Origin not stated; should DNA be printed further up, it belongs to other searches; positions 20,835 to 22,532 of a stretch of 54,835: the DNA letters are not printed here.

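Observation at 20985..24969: HydBC/NuoEF-type flavin module in an operon with a ferredoxin::FrhB fusion: candidate NAD(P)H/ferredoxin-linked F420 oxidoreductase, possibly electron-bifurcating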

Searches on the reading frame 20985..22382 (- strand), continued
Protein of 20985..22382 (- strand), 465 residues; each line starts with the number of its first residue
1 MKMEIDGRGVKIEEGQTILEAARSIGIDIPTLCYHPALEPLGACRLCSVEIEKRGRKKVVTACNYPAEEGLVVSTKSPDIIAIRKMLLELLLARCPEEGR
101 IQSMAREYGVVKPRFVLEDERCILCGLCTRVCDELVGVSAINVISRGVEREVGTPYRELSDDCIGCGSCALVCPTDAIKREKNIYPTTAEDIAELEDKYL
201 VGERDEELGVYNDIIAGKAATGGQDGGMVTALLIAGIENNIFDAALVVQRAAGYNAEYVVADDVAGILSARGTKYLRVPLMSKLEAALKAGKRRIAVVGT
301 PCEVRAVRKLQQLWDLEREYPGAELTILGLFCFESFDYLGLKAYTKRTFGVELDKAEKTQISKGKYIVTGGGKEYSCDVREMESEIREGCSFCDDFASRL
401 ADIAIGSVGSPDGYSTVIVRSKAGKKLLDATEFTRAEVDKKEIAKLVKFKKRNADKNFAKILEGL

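Call 50: fold_search(model_id=the predicted structure, library=pdb)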
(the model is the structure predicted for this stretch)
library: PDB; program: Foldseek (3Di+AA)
matches with E <= 10: 713; with E <= 0.001: 142
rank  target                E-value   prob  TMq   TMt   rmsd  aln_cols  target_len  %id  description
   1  8riu_B                1.0e-25  1.00  0.57  0.71   6.5       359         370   28  Crystal structure of the F420-reducing carbon monoxide dehydrogenase component from the ethanotroph Candidatus Ethanop (released 2024-10-02)
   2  7np8_B                2.6e-24  1.00  0.52  0.40   6.9       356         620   30  Crystal structure of the Coenzyme F420-dependent sulfite reductase from Methanocaldococcus jannaschii at 2.3-A resolut (released 2022-03-23)
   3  7npa_D                7.1e-24  1.00  0.53  0.40   7.1       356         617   28  Crystal structure of the Coenzyme F420-dependent sulfite reductase from Methanothermococcus thermolithotrophicus at 1. (released 2022-03-23)
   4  7npa_A                1.7e-23  1.00  0.52  0.40   7.3       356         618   28  Crystal structure of the Coenzyme F420-dependent sulfite reductase from Methanothermococcus thermolithotrophicus at 1. (released 2022-03-23)
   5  7np8_A                1.8e-23  1.00  0.49  0.37   2.9       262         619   33  Crystal structure of the Coenzyme F420-dependent sulfite reductase from Methanocaldococcus jannaschii at 2.3-A resolut (released 2022-03-23)
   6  9r51_B                3.1e-23  1.00  0.52  0.85   2.2       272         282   33  Dimeric state of the F420-reducing hydrogenase from Methanothermococcus thermolithotrophicus in crystalline form 1 (released 2025-10-22)
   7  7npa_N                1.5e-22  1.00  0.52  0.40   7.5       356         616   27  Crystal structure of the Coenzyme F420-dependent sulfite reductase from Methanothermococcus thermolithotrophicus at 1. (released 2022-03-23)
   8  6qii_B                1.1e-21  1.00  0.52  0.82   2.4       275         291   32  Xenon derivatization of the F420-reducing [NiFe] hydrogenase complex from Methanosarcina barkeri (released 2019-10-23)
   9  8rja_E                1.6e-21  1.00  0.52  0.67   7.9       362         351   28  Crystal structure of the F420-reducing formylmethanofuran dehydrogenase complex from the ethanotroph Candidatus Ethano (released 2024-10-02)
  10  6qgr_B                1.7e-21  1.00  0.52  0.82   2.3       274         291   31  The F420-reducing [NiFe] hydrogenase complex from Methanosarcina barkeri at the Nia-S state (released 2019-10-23)
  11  9r52_B                2.8e-21  1.00  0.52  0.85   2.3       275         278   31  Dimeric state of the F420-reducing hydrogenase from Methanothermococcus thermolithotrophicus in crystalline form 2 (released 2025-10-22)
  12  4ci0_C                4.8e-20  1.00  0.52  0.85   2.2       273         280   30  Electron cryo-microscopy of F420-reducing NiFe hydrogenase Frh (released 2014-02-26)
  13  9mqx_A                3.8e-17  1.00  0.36  0.66   2.0       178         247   44  Electron-bifurcating Tungstopyranopterin-containing aldehyde oxidoreductase with NADH (released 2025-07-16)
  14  5dqr_C                6.3e-17  1.00  0.49  0.53   9.6       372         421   19  The crystal structure of Arabidopsis 7-hydroxymethyl chlorophyll a reductase (HCAR) (released 2016-04-20)
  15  5dqr_F                1.6e-16  1.00  0.49  0.55   9.0       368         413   19  The crystal structure of Arabidopsis 7-hydroxymethyl chlorophyll a reductase (HCAR) (released 2016-04-20)
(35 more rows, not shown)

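Call 58: search_protein_families(library=pfam, proteins=[L016:5989-7776:+, L016:7842-8519:+, L016:9082-12186:+, L078:5890-6600:+, L012:5031-6479:+, L013:5983-7440:+, L005:4084-5532:+], max_evalue=0.00001)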
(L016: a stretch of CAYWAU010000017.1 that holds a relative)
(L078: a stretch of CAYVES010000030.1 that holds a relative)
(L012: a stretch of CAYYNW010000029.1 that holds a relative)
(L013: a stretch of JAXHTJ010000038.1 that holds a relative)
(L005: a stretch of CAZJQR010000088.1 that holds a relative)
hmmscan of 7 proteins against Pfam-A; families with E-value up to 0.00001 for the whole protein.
L016:5989-7776:+ (595 aa): 10 families
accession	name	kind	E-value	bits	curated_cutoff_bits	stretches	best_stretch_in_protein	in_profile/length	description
PF13510.11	Fer2_4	-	3.3e-22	78.8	22.8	1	4-81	3-81/82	2Fe-2S iron-sulfur cluster binding domain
PF00037.32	Fer4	-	6e-19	67.5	21.1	1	169-189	4-24/24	4Fe-4S binding domain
PF12838.12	Fer4_7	-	4e-17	62.9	27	2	530-575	2-52/52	4Fe-4S dicluster domain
PF14697.11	Fer4_21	-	3.6e-13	49.9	35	1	523-578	1-59/59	4Fe-4S dicluster domain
PF13237.11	Fer4_10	-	2.2e-12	47.2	25.5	1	525-572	4-53/53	4Fe-4S dicluster domain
PF13187.11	Fer4_9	-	1.7e-11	44.4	27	1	530-576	2-52/52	4Fe-4S dicluster domain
PF12837.12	Fer4_6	-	2.1e-09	37.3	25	0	523-545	2-24/24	4Fe-4S binding domain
PF13484.11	Fer4_16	-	2.2e-09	38.4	30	0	173-252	2-66/66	4Fe-4S double cluster binding domain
PF12797.12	Fer4_2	-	3.1e-08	33.5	24.5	0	525-542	5-22/22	4Fe-4S binding domain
PF25160.1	LdpA_Fe-S-bd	-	2e-07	31.1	27.6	0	534-581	7-48/49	LdpA Fe-S cluster-binding domain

L016:7842-8519:+ (225 aa): 4 families
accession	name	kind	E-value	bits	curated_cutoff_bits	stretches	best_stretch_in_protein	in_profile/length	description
PF13510.11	Fer2_4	-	3.9e-22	78.5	22.8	1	3-78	3-81/82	2Fe-2S iron-sulfur cluster binding domain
PF10588.14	NADH-G_4Fe-4S_3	-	4.2e-12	45.8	27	1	85-120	1-36/40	NADH-ubiquinone oxidoreductase-G iron-sulfur binding region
PF22117.2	Fer4_Nqo3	-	6.1e-10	39.6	27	1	139-206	2-66/67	NADH-quinone oxidoreductase subunit 3, ferredoxin-like domain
PF00037.32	Fer4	-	8.4e-06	25.8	21.1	0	186-207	3-24/24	4Fe-4S binding domain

L016:9082-12186:+ (1034 aa): 13 families
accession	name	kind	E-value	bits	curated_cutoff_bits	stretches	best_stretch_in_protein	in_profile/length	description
PF01512.22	Complex1_51K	-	5.3e-47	159.9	31.2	1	178-349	1-149/150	Nuo51 FMN-binding domain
PF10589.14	NADH_4Fe-4S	-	2.5e-33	114.3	23.5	1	460-544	1-85/85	NADH-ubiquinone oxidoreductase-F iron-sulfur binding region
PF07992.20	Pyr_redox_2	-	3.9e-33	115.6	26.1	1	654-951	2-291/291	Pyridine nucleotide-disulphide oxidoreductase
PF14691.11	Fer4_20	-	7.6e-25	87.4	25.8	1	543-638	17-110/113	Dihydroprymidine dehydrogenase domain II, 4Fe-4S cluster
PF00070.33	Pyr_redox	-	7.6e-13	49.2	22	1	785-858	1-78/82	Pyridine nucleotide-disulphide oxidoreductase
PF13738.12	Pyr_redox_3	-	1.8e-10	41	30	0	782-935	163-305/305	Pyridine nucleotide-disulphide oxidoreductase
PF13450.12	NAD_binding_8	-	6.6e-10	39.6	21.9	1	657-690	1-34/68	NAD(P)-binding Rossmann-like domain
PF12831.13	FAD_oxidored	-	8.8e-09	35.6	27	1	655-695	2-42/416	FAD dependent oxidoreductase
PF01266.30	DAO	-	9e-08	32.4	27.9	1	654-688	1-35/353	FAD dependent oxidoreductase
PF01257.25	2Fe-2S_thioredx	-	1.1e-07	32.2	24.8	1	21-100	61-143/145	Thioredoxin-like [2Fe-2S] ferredoxin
PF01946.23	Thi4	-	3.2e-07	30.3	26.2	1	653-695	18-62/235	Thi4 family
PF01262.27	AlaDh_PNT_C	-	2.8e-06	27.3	23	0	782-816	27-60/214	Alanine dehydrogenase/PNT, C-terminal domain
PF00890.30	FAD_binding_2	-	3.4e-06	27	20.4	1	655-692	2-39/414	FAD binding domain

L078:5890-6600:+ (236 aa): 3 families
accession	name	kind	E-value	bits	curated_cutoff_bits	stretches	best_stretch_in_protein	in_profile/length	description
PF13510.11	Fer2_4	-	1.4e-21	76.8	22.8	1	36-114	2-81/82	2Fe-2S iron-sulfur cluster binding domain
PF00111.32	Fer2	-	1.2e-09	38.4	21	1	41-90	2-49/77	2Fe-2S iron-sulfur cluster binding domain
PF12838.12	Fer4_7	-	3.4e-07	31.1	27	1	155-211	1-51/52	4Fe-4S dicluster domain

L012:5031-6479:+ (482 aa): 9 families
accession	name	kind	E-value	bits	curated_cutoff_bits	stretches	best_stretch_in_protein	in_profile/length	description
PF04432.18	FrhB_FdhB_C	-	5.8e-40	137.1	23.3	1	309-457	2-147/150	Coenzyme F420 hydrogenase/dehydrogenase, beta subunit C terminus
PF04422.18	FrhB_FdhB_N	-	4.3e-19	68.9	22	1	226-295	2-72/78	Coenzyme F420 hydrogenase/dehydrogenase, beta subunit N-term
PF13510.11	Fer2_4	-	8.1e-19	67.9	22.8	1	4-80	4-81/82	2Fe-2S iron-sulfur cluster binding domain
PF00037.32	Fer4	-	2.5e-09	37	21.1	1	169-187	6-24/24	4Fe-4S binding domain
PF12838.12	Fer4_7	-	3.7e-09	37.3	27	1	124-184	1-51/52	4Fe-4S dicluster domain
PF00111.32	Fer2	-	1.7e-08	34.7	21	1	8-56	3-49/77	2Fe-2S iron-sulfur cluster binding domain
PF13183.11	Fer4_8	-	1.9e-06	28.8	27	0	121-184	1-67/68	4Fe-4S dicluster domain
PF14697.11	Fer4_21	-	2.5e-06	28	35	0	122-187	5-58/59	4Fe-4S dicluster domain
PF13484.11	Fer4_16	-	7.7e-06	27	30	0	171-194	2-26/66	4Fe-4S double cluster binding domain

L013:5983-7440:+ (485 aa): 7 families
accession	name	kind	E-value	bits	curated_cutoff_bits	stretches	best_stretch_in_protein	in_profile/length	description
PF04432.18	FrhB_FdhB_C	-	9.3e-41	139.6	23.3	1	315-465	2-149/150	Coenzyme F420 hydrogenase/dehydrogenase, beta subunit C terminus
PF04422.18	FrhB_FdhB_N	-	7.1e-19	68.2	22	1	232-301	2-72/78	Coenzyme F420 hydrogenase/dehydrogenase, beta subunit N-term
PF13510.11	Fer2_4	-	5.4e-17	62.1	22.8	1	6-84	3-81/82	2Fe-2S iron-sulfur cluster binding domain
PF00111.32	Fer2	-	1.1e-07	32.1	21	1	10-61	2-51/77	2Fe-2S iron-sulfur cluster binding domain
PF13237.11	Fer4_10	-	2.3e-06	27.9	25.5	1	127-188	5-53/53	4Fe-4S dicluster domain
PF12838.12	Fer4_7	-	4.8e-06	27.4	27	0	177-197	2-22/52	4Fe-4S dicluster domain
PF00037.32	Fer4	-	4.8e-06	26.6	21.1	0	176-191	7-22/24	4Fe-4S binding domain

L005:4084-5532:+ (482 aa): 8 families
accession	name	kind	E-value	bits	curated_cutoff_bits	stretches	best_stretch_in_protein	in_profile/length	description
PF04432.18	FrhB_FdhB_C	-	9.1e-39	133.2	23.3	1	301-440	2-139/150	Coenzyme F420 hydrogenase/dehydrogenase, beta subunit C terminus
PF13510.11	Fer2_4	-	1.7e-20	73.3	22.8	1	4-83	2-81/82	2Fe-2S iron-sulfur cluster binding domain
PF04422.18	FrhB_FdhB_N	-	1.1e-14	54.8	22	1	226-290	5-75/78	Coenzyme F420 hydrogenase/dehydrogenase, beta subunit N-term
PF00037.32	Fer4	-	1.4e-10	41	21.1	1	169-184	6-21/24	4Fe-4S binding domain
PF12838.12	Fer4_7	-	5.3e-10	40.1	27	1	130-184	2-51/52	4Fe-4S dicluster domain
PF14697.11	Fer4_21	-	1.6e-08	34.9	35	1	127-183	5-53/59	4Fe-4S dicluster domain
PF00111.32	Fer2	-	1.2e-07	32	21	1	9-71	2-74/77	2Fe-2S iron-sulfur cluster binding domain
PF12837.12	Fer4_6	-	5.3e-06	26.6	25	0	169-184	7-22/24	4Fe-4S binding domain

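Call 59: search_protein_families(library=pfam, proteins=[L016:6556-7563:+], max_evalue=1)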
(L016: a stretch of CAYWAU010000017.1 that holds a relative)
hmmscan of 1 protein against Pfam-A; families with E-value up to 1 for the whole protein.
L016:6556-7563:+ (336 aa): 2 families
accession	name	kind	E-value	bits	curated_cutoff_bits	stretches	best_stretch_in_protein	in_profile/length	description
PF07992.20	Pyr_redox_2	-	4.5e-05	23.5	26.1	1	185-314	179-290/291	Pyridine nucleotide-disulphide oxidoreductase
PF12837.12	Fer4_6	-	0.072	13.5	25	1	38-65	2-24/24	4Fe-4S binding domain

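Call 69: search_protein_representatives(protein=window:20985-22382:-)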
Query: 465 residues. Proteins with E-value up to 0.001 (for the whole library): 15146; up to 1e-10: 6523; up to 1e-30: 395. The best 150 are listed.
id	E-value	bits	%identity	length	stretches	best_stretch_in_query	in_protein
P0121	2.8e-179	613.3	60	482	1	3-464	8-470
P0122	1.9e-101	356.8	45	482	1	1-457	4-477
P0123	1.7e-87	310.7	48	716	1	119-457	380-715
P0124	4.0e-76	273.3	50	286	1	204-461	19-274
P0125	8.3e-76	272.2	47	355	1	114-452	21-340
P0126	6.5e-73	262.7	53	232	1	237-465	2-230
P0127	6.2e-66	239.7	51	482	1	118-378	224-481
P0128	8.7e-65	235.9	42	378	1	122-454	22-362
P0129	6.1e-63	229.8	60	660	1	3-183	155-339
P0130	3.0e-60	220.9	59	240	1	2-181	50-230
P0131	5.4e-60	220.1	39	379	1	121-454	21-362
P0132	1.0e-58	215.9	53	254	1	3-180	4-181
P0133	1.2e-58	215.7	53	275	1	160-348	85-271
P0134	2.4e-58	214.7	47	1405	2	3-181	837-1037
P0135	5.5e-58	213.5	53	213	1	3-195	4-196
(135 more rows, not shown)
